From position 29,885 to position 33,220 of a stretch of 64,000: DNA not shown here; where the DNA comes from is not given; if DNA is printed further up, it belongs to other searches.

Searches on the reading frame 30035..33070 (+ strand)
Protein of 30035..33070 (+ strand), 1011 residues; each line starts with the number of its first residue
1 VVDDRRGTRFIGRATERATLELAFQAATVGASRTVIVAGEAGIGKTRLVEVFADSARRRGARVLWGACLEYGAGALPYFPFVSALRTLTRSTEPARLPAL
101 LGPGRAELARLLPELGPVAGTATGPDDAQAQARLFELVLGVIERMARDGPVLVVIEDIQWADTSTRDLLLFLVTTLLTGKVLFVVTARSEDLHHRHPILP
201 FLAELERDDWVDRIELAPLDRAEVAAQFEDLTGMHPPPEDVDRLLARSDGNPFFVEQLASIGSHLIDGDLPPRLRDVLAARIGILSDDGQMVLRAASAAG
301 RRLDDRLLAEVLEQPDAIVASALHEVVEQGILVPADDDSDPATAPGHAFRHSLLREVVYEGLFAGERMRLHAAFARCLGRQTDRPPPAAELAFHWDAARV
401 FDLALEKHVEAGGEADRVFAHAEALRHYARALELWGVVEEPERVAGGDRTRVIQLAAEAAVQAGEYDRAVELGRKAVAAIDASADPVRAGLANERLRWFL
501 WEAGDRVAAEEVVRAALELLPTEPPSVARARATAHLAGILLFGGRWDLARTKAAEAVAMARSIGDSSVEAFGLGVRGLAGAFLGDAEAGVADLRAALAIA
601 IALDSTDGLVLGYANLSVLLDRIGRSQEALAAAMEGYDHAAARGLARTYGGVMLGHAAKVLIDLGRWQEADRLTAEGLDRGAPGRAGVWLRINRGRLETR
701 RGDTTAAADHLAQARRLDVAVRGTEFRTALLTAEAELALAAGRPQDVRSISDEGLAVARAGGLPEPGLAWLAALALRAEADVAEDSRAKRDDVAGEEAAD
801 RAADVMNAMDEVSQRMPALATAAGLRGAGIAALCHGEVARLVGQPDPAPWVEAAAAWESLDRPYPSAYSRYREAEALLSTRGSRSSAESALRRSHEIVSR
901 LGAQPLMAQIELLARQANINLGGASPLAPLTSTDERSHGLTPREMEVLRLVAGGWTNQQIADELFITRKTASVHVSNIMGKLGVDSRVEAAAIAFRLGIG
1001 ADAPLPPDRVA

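Call 30: search_protein_families(library=pfam, max_evalue=0.001, proteins=[window:30035-33070:+])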
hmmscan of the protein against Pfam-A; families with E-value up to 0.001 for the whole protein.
window:30035-33070:+ (1011 aa): 6 families
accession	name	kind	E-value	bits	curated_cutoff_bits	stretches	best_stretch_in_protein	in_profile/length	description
PF13191.12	AAA_16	-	6.3e-30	105.3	32.6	1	9-183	1-166/167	AAA ATPase domain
PF00196.25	GerE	-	7.4e-20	70.8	23.5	1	940-994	3-57/57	Bacterial regulatory proteins, luxR family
PF13424.12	TPR_12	-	6.6e-10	39.5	30.1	0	421-479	19-74/77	Tetratricopeptide repeat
PF05729.18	NACHT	-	6.7e-05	23.2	26.7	1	33-225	1-157/167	NACHT domain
PF13384.12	HTH_23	-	0.00062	19.9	24.6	0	945-972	8-35/50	Homeodomain-like domain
PF04545.22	Sigma70_r4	-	0.00079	19.3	24.1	0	939-982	4-48/50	Sigma-70, region 4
